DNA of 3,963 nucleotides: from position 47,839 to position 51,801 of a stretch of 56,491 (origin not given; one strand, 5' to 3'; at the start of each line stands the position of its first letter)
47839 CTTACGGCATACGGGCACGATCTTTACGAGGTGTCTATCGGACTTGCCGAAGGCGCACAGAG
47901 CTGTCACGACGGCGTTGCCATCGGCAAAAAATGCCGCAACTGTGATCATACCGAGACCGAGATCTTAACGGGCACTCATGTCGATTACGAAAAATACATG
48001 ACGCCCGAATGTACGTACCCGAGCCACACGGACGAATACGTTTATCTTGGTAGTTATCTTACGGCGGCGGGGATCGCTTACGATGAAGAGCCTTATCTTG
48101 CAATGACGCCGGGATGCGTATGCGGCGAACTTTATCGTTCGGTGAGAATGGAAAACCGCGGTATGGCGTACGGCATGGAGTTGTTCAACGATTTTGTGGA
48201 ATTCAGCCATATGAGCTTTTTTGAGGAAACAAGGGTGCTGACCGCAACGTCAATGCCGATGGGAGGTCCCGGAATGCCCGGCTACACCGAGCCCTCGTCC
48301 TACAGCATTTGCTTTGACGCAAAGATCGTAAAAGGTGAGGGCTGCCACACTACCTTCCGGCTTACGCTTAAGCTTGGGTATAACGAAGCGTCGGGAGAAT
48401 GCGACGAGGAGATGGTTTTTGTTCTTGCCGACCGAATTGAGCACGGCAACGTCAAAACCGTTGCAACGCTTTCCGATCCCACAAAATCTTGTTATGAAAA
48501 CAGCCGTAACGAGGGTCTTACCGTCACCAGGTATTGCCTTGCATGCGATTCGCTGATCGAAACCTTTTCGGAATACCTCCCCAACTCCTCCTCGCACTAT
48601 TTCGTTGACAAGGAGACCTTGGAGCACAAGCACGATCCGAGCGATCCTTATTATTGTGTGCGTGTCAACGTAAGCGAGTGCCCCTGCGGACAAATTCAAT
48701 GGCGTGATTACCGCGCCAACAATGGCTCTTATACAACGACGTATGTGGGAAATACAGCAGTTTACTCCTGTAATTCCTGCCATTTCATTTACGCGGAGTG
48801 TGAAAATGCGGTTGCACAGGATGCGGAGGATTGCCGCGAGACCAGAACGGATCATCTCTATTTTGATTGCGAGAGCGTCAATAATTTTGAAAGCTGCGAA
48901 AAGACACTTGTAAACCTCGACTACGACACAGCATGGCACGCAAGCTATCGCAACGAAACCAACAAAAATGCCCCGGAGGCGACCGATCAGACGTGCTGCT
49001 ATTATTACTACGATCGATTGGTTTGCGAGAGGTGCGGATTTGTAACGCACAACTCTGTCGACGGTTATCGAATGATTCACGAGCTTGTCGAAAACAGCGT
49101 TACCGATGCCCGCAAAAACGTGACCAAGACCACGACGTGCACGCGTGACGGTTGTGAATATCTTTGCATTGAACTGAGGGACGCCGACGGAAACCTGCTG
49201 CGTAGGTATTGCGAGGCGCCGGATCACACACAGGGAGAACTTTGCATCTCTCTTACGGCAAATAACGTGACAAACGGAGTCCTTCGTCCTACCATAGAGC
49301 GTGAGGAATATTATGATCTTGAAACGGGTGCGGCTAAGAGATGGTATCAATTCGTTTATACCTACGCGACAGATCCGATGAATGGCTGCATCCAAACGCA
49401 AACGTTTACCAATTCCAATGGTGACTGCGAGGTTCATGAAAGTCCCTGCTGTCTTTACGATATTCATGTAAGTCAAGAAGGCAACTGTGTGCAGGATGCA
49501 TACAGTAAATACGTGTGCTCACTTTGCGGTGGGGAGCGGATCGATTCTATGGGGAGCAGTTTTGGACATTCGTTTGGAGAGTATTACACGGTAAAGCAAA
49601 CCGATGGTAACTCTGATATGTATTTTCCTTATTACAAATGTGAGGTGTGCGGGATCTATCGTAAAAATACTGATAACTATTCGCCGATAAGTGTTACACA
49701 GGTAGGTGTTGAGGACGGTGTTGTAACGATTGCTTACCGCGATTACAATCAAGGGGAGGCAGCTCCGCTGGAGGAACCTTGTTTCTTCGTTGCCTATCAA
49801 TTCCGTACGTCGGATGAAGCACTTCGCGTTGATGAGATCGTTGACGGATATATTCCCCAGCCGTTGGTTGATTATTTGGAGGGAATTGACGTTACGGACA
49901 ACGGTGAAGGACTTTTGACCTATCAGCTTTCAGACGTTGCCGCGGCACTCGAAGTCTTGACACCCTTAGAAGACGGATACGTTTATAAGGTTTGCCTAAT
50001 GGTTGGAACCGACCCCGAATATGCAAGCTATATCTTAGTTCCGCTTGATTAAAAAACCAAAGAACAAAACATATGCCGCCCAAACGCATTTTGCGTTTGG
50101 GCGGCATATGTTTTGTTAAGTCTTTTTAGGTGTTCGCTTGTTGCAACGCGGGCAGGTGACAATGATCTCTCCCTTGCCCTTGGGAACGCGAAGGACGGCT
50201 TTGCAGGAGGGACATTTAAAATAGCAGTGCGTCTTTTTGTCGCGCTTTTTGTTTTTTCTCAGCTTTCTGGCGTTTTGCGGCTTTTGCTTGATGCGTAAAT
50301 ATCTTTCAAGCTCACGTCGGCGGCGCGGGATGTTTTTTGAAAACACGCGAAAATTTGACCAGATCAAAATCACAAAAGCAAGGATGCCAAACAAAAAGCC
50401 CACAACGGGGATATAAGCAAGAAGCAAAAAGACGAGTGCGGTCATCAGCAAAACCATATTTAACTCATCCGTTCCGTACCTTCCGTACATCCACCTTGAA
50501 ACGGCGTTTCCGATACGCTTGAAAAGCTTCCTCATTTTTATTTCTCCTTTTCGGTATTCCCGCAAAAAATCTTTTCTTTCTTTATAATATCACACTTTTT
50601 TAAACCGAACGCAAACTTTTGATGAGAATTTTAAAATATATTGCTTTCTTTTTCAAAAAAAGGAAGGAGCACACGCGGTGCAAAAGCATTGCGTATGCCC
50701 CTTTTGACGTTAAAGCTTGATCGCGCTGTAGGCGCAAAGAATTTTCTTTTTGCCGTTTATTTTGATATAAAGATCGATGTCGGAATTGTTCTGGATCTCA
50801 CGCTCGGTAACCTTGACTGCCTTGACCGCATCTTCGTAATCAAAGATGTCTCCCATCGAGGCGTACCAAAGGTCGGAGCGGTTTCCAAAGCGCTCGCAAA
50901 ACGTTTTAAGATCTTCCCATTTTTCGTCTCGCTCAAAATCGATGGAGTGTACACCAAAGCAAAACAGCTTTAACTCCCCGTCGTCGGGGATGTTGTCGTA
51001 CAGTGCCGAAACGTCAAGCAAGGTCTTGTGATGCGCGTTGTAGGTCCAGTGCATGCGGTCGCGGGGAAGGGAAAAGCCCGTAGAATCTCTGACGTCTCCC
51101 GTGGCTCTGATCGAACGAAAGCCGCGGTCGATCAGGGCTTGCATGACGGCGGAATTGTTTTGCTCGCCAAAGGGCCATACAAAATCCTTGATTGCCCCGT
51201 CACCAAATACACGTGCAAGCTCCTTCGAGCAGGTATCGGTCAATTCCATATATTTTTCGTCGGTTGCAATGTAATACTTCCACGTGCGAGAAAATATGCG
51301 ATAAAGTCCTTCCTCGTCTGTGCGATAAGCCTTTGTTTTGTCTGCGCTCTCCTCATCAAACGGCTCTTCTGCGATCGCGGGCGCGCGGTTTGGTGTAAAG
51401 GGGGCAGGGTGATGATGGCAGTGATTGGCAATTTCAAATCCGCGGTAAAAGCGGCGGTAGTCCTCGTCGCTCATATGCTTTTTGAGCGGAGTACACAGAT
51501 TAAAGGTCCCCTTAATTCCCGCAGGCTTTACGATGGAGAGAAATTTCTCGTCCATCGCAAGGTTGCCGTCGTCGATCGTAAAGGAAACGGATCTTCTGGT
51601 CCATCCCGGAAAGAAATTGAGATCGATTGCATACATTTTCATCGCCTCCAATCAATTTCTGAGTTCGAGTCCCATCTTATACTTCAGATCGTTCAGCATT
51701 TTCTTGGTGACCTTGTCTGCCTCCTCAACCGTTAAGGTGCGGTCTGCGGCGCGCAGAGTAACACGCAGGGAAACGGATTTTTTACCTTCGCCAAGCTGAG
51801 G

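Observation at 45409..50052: A 1547-aa lipoprotein is built from about 20 degenerate Cys/His knuckle modules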

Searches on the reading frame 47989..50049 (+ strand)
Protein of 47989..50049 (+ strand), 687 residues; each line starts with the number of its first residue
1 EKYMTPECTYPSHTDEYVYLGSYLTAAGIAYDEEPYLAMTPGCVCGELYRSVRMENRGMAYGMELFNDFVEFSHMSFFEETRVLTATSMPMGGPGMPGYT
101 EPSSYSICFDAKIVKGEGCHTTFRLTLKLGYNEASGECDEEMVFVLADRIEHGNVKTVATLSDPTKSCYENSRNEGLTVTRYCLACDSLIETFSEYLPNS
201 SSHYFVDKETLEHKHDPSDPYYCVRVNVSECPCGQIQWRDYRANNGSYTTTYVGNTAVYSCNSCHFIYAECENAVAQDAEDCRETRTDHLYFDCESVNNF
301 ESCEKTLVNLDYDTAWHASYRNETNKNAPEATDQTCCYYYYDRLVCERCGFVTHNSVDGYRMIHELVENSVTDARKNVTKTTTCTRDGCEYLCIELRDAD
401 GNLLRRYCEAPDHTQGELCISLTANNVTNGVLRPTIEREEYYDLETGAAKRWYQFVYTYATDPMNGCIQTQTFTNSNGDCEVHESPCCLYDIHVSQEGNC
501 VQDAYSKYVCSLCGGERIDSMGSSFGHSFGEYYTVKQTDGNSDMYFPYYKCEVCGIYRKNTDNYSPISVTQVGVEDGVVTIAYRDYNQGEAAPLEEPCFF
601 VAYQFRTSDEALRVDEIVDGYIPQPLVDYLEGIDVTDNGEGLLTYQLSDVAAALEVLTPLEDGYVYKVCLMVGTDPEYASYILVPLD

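Call 42: predict_structure(alignment_id=A3)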
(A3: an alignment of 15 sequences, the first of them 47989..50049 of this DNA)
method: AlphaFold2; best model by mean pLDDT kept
length: 687 residues; sequences in the alignment: 15
mean_pLDDT: 81.2   pTM: 0.40
mean pLDDT of the five models: 81.2, 80.9, 80.2, 79.8, 79.1
residues with pLDDT >= 90: 155; 70-90: 427; 50-70: 85; < 50: 20
segments of 3 or more residues with pLDDT < 50: 1-12, 92-97
pLDDT, mean of each block of 10 residues (from residue 1): 33 73 86 87 75 80 77 84 83 49 86 85 92 89 88 84 76 77 85 79 83 78 83 82 69 88 86 74 80 88 86 73 86 84 81 73 90 94 89 95 95 88 90 93 90 92 82 81 87 77 79 80 69 53 64 81 72 88 76 81 83 70 79 90 92 89 88 83 83
secondary structure, 60 per line:
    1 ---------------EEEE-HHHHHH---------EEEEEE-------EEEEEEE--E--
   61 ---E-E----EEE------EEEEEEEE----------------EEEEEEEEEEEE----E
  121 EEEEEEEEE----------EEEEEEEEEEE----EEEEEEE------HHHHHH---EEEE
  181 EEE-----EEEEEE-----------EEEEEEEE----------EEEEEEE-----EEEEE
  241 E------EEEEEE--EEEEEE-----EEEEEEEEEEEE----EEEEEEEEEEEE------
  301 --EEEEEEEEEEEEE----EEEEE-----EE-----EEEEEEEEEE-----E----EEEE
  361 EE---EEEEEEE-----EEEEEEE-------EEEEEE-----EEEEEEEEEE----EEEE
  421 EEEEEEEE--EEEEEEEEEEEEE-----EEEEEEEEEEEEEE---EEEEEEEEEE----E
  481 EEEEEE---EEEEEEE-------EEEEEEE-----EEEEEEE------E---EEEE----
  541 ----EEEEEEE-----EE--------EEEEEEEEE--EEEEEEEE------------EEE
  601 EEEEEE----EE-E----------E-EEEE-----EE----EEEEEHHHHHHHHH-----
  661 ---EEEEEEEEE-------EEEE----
elements in order (helices of 4 or more, strands of 3 or more residues): E16-19 H21-26 E36-41 E49-55 E71-73 E80-87 E104-115 E120-129 E140-150 E155-161 H168-173 E177-183 E189-194 E206-213 E224-230 E236-241 E248-253 E256-261 E267-278 E283-294 E303-315 E320-324 E337-346 E357-362 E366-372 E378-384 E392-397 E403-412 E417-428 E431-443 E449-462 E466-475 E480-486 E490-496 E504-510 E516-522 E533-536 E545-551 E567-575 E578-585 E598-606 E627-630 E642-646 H647-655 E664-672 E680-683

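Call 46: fold_search(model_id=the predicted structure, library=pdb)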
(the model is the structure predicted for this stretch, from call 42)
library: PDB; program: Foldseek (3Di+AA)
matches with E <= 10: 715; with E <= 0.001: 10
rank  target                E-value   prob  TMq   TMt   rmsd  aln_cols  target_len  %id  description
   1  8tnp_A                5.4e-05  0.66  0.09  0.08  30.4       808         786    7  Cryo-EM structure of DDB1dB:CRBN:Pomalidomide:SD40 (released 2024-03-13)
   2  9fx2                  8.6e-05  0.63  0.10  0.07  31.3       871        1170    7  Structure of methylamine activated CD109 (released 2025-03-19)
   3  9c7v_1                1.4e-04  0.66  0.11  0.09  32.4       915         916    9  Structure of the human BOS:human EMC complex in GDN (released 2024-08-21)
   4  8fjp_A                2.9e-04  0.38  0.09  0.04  36.4       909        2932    7  Cryo-EM structure of native mosquito salivary gland surface protein 1 (SGS1) (released 2023-03-01)
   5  5v3o_A                3.6e-04  0.44  0.09  0.07  35.0       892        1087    8  Cereblon in complex with DDB1 and CC-220 (released 2017-05-03)
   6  2hye_A                5.5e-04  0.35  0.09  0.06  34.3       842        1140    9  Crystal Structure of the DDB1-Cul4A-Rbx1-SV5V Complex (released 2006-10-03)
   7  4a0a_A                6.9e-04  0.33  0.09  0.08  30.7       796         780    8  Structure of hsDDB1-drDDB2 bound to a 16 bp CPD-duplex (pyrimidine at D-1 position) at 3.6 A resolution (CPD 3) (released 2011-11-30)
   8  9hpj_A                7.2e-04  0.23  0.07  0.06  30.4       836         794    7  Cryo-EM structure of DDB1dB-CRBN-MRT-0031619, conformation 2 (released 2025-12-03)
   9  6l8a_C                7.6e-04  0.57  0.06  0.08  24.5       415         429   10  Tetrathionate hydrolase from Acidithiobacillus ferrooxidans (released 2020-11-11)
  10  3alx_C                9.6e-04  0.30  0.08  0.09  32.0       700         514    8  Crystal structure of the measles virus hemagglutinin bound to its cellular receptor SLAM (MV-H(L482R)-SLAM(N102H/R108Y (released 2011-01-12)
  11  7esl                  1.6e-03  0.41  0.07  0.10  27.6       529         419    8  Crystal structure of a L-rhamnose-alpha-1,4-D-glucuronate lyase from Fusarium oxysporum 12S, N247A N-glycan free form (released 2021-08-04)
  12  9fd2_b                1.6e-03  0.28  0.09  0.08  33.9       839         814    8  Structure of Pol II-TC-NER-STK19 complex (released 2024-11-13)
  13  4mh1_B                2.4e-03  0.38  0.07  0.09  24.9       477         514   10  Crystal structure and functional studies of quinoprotein L-sorbose dehydrogenase from Ketogulonicigenium vulgare Y25 (released 2014-07-23)
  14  8d7v_A                2.4e-03  0.20  0.08  0.06  35.6       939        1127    6  Cereblon~DDB1 bound to CC-92480 with DDB1 in the twisted conformation (released 2022-07-20)
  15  4e54_A                2.9e-03  0.18  0.08  0.06  31.1       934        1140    8  Damaged DNA induced UV-damaged DNA-binding protein (UV-DDB) dimerization and its roles in chromatinized DNA repair (released 2012-08-08)
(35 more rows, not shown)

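Call 63: fold_search(model_id=the predicted structure, library=viral)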
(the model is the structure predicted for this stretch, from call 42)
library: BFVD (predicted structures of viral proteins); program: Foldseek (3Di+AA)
matches with E <= 10: 659; with E <= 0.001: 15
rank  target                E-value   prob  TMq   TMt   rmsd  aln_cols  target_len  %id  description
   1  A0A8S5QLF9            3.6e-08  1.00  0.09  0.08  30.4       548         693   14  S-layer homology domain (Fragment) [Podoviridae sp. ctdRZ1]
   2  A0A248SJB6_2          6.2e-06  0.85  0.10  0.08  33.5       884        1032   10  (no name in the UniProt tables at hand)
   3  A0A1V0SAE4            3.0e-05  0.69  0.08  0.08  33.5       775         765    7  Bulb-type lectin domain-containing protein [Catovirus CTV1]
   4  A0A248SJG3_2          7.6e-05  0.69  0.10  0.08  27.9       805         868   10  (no name in the UniProt tables at hand)
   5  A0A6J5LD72            1.9e-04  0.30  0.09  0.08  48.3       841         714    8  SprB repeat [uncultured Caudovirales phage]
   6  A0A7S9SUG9            2.2e-04  0.30  0.07  0.07  57.9       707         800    9  GEVED domain-containing protein [Virus NIOZ-UU157]
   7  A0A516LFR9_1          3.3e-04  0.63  0.09  0.06  32.5       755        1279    7  (no name in the UniProt tables at hand)
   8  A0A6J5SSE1            3.5e-04  0.75  0.09  0.08  31.2       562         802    9  Uncharacterized protein [uncultured Caudovirales phage]
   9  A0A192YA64            3.5e-04  0.35  0.06  0.08  49.0       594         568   11  Long tail fiber distal subunit [Morganella phage vB_MmoM_MP1]
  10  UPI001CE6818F         3.6e-04  0.33  0.09  0.09  37.8       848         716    9  (no name look-up for this kind of identifier)
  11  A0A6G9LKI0            3.8e-04  0.21  0.07  0.06  38.0       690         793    9  (no name in the UniProt tables at hand)
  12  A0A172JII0            6.4e-04  0.25  0.08  0.07  33.5       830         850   10  Uncharacterized protein [Bacillus phage AR9]
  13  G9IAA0                7.6e-04  0.33  0.10  0.07  27.1       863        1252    9  (no name in the UniProt tables at hand)
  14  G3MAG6                8.4e-04  0.28  0.08  0.05  44.2      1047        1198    8  Gp425 [Bacillus phage G]
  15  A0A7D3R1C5            9.2e-04  0.41  0.11  0.08  34.9       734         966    7  Zinc finger RING/FYVE/PHD-type protein [Fadolivirus FV1/VV64]
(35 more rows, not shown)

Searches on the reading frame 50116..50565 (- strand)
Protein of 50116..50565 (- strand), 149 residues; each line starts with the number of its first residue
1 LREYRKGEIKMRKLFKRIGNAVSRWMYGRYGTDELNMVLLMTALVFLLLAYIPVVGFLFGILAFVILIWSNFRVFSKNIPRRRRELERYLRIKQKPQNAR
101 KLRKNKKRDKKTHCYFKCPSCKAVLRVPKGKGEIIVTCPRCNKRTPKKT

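Call 25: search_protein_families(library=pfam, proteins=[window:50116-50565:-], max_evalue=0.001)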
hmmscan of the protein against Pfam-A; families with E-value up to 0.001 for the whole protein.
window:50116-50565:- (149 aa): 1 family
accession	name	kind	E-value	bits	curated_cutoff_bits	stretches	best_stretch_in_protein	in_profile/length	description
PF23548.1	Zn_ribbon_FGT1_2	-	1.8e-05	24.7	27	1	117-142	4-27/35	FORGETTER1 second zinc ribbon domain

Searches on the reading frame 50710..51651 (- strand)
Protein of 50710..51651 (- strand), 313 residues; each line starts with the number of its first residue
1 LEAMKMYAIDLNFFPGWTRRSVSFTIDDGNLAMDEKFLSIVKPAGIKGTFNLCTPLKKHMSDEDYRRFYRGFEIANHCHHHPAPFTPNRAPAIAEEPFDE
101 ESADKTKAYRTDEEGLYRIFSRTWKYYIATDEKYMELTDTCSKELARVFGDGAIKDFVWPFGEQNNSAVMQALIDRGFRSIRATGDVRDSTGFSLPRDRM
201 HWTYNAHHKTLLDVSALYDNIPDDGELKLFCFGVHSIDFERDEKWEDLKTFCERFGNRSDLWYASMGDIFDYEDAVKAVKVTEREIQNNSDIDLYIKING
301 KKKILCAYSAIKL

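Call 25: search_protein_families(library=pfam, proteins=[window:50710-51651:-], max_evalue=0.001)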
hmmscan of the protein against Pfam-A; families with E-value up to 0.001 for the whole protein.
window:50710-51651:- (313 aa): 1 family
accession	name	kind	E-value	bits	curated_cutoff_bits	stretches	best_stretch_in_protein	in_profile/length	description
PF01522.26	Polysacc_deac_1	-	6.8e-10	39.4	23.1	1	19-168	6-112/124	Polysaccharide deacetylase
